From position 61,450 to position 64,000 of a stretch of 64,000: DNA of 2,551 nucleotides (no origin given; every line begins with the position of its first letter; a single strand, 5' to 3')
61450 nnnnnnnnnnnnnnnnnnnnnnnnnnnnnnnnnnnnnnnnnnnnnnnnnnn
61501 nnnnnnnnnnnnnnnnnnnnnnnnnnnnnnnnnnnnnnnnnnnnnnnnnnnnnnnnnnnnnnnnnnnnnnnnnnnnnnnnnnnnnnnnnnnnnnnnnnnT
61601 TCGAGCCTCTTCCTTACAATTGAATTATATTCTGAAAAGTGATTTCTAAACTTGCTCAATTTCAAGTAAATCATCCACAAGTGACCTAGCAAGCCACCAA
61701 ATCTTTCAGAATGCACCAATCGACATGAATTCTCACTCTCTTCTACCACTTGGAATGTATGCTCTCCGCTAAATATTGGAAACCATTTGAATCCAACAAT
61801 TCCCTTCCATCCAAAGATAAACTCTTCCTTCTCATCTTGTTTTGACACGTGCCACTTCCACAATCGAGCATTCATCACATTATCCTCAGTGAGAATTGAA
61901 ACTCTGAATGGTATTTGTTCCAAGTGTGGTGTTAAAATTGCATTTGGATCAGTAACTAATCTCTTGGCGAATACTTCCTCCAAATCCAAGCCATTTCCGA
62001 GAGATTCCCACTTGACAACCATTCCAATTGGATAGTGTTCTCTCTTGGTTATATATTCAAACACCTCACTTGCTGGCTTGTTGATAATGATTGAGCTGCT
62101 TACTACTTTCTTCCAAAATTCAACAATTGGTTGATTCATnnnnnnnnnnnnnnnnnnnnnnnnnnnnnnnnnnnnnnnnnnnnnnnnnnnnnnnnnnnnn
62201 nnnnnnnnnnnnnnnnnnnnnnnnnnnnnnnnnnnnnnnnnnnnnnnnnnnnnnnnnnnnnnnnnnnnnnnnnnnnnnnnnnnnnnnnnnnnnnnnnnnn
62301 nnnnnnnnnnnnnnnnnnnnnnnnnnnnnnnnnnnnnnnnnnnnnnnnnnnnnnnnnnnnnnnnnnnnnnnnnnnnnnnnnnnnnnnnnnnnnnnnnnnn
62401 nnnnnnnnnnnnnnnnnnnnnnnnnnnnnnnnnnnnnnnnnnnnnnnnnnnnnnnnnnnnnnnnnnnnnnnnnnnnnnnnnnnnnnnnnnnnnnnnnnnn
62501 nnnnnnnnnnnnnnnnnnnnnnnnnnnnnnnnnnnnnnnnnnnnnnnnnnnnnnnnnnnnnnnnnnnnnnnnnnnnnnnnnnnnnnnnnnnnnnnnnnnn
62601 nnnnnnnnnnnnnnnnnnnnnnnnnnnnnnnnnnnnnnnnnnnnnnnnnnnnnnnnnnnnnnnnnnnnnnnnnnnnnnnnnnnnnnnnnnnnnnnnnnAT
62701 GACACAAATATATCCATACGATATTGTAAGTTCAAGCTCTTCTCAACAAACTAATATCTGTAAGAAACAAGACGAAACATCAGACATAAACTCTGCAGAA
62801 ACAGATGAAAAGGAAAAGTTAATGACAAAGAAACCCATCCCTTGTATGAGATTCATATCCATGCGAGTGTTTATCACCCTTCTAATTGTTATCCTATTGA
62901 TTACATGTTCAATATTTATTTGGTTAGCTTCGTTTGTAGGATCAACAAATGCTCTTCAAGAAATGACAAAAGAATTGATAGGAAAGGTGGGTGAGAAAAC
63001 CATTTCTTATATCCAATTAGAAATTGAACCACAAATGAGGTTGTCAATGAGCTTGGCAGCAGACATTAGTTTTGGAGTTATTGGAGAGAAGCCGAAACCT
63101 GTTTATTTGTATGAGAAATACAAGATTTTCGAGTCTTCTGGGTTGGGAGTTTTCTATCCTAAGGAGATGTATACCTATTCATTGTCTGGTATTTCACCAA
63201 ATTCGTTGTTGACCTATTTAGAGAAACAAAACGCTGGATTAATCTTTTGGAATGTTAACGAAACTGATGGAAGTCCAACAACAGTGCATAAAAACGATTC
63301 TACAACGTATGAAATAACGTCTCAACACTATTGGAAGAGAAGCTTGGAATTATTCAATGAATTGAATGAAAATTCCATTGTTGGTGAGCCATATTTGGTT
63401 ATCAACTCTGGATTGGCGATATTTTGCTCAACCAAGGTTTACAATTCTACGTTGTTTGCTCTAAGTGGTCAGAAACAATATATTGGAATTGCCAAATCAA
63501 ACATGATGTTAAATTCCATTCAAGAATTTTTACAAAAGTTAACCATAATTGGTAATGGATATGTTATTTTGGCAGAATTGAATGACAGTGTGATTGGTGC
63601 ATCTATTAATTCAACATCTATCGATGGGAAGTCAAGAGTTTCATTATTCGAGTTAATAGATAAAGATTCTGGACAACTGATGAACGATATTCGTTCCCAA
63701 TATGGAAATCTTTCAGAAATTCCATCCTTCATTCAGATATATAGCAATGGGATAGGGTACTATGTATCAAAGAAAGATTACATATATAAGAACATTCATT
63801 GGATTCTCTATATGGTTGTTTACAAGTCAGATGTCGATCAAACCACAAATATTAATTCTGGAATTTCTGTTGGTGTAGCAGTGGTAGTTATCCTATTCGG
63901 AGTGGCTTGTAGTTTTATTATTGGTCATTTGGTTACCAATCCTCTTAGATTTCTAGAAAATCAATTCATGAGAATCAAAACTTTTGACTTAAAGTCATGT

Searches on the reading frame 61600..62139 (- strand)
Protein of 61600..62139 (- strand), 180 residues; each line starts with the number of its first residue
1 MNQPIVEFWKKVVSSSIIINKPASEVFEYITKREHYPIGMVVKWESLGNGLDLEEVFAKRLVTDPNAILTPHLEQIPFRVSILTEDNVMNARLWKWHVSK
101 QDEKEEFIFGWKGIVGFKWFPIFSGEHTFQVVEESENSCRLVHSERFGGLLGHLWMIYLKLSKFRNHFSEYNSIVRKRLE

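Call 64: find_encoding_contigs(protein=window:61600-62139:-, flank=10000, max_places=3)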
Protein window:61600-62139:- (180 aa): no gene with exactly this product is on record in the collection.

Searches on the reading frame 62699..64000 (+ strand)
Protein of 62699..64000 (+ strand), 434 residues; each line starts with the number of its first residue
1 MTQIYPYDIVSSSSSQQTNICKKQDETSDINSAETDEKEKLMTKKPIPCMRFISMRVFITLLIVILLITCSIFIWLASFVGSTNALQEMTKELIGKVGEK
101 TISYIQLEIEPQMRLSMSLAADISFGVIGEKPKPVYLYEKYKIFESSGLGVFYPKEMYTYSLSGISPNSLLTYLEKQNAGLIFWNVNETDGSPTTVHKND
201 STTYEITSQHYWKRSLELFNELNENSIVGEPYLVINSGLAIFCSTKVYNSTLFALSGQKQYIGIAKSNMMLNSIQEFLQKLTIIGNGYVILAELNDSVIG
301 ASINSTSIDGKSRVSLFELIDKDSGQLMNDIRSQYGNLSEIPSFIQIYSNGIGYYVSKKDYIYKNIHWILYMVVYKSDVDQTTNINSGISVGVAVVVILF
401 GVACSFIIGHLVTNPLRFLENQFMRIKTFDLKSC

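Call 8: search_protein_families(library=pfam, proteins=[window:62699-64000:+], max_evalue=1)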
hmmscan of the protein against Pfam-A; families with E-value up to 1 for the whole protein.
window:62699-64000:+ (434 aa): 2 families
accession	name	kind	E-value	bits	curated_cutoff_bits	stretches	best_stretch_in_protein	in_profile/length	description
PF17201.10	Cache_3-Cache_2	-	0.013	15.3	27.7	1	261-384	179-294/299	Cache 3/Cache 2 fusion domain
PF13623.11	SurA_N_2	-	0.042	14.1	28.5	1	55-108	4-57/145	SurA-like N-terminal domain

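Call 14: find_homologous_proteins(query=window:62699-64000:+, max_evalue=0.001)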
Query window:62699-64000:+ (434 aa): 1 proteins with E <= 0.001 among 3751 candidates.
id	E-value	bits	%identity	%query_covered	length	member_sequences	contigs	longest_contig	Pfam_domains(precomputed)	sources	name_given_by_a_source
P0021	1.6e-169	582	75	80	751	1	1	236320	-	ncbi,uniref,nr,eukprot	ncbi:predicted protein [Naegleria gruberi]|uniref:Predicted protein n=1 Tax=Naegleria gruberi TaxID=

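Call 20: search_protein_families(library=pfam, proteins=[P0021], max_evalue=1)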
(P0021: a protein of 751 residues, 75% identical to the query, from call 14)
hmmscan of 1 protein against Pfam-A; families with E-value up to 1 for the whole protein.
P0021 (751 aa): 1 family
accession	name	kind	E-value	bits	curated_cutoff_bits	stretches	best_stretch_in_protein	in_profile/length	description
PF11088.13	RL11D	-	0.92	10.3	25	0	434-485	4-55/99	Glycoprotein encoding membrane proteins RL5A and RL6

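Call 66: find_encoding_contigs(protein=P0021, flank=4000, max_places=2)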
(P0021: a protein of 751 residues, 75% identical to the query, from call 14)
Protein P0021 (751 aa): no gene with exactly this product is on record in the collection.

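Call 78: predict_structure(alignment_id=A4)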
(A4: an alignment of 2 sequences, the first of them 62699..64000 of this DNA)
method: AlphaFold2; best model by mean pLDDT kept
length: 434 residues; sequences in the alignment: 2
mean_pLDDT: 32.0   pTM: 0.17
mean pLDDT of the five models: 32.0, 31.5, 30.2, 29.8, 28.3
residues with pLDDT >= 90: 0; 70-90: 0; 50-70: 19; < 50: 415
segments of 3 or more residues with pLDDT < 50: 1-5, 7-53, 76-434
pLDDT, mean of each block of 10 residues (from residue 1): 32 28 29 37 42 49 54 50 39 30 28 26 26 24 25 25 29 30 29 32 31 36 30 27 28 28 28 34 30 30 30 28 34 31 26 24 25 26 31 37 39 40 38 35
secondary structure, 60 per line:
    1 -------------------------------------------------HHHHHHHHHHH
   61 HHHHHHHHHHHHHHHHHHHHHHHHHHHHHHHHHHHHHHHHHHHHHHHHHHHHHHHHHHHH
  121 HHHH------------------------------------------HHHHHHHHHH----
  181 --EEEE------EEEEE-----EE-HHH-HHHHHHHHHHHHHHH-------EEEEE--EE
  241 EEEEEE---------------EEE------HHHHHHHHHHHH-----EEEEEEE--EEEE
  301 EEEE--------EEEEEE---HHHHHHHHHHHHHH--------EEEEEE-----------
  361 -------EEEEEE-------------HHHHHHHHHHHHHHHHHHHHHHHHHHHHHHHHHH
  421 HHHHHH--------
elements in order: H50-124 H167-176 E183-186 E193-197 H210-224 E232-236 E239-246 E262-264 H271-282 E288-294 E297-304 E313-318 H322-335 E344-349 E368-373 H387-426

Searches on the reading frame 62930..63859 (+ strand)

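Call 69: search_protein_families(library=pfam, proteins=[window:62930-63859:+], max_evalue=10)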
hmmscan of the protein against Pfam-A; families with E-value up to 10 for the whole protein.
seq(310 aa): 1 family
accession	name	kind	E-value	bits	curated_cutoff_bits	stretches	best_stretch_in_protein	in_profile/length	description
PF17201.10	Cache_3-Cache_2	-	0.0076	16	27.7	1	184-307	179-294/299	Cache 3/Cache 2 fusion domain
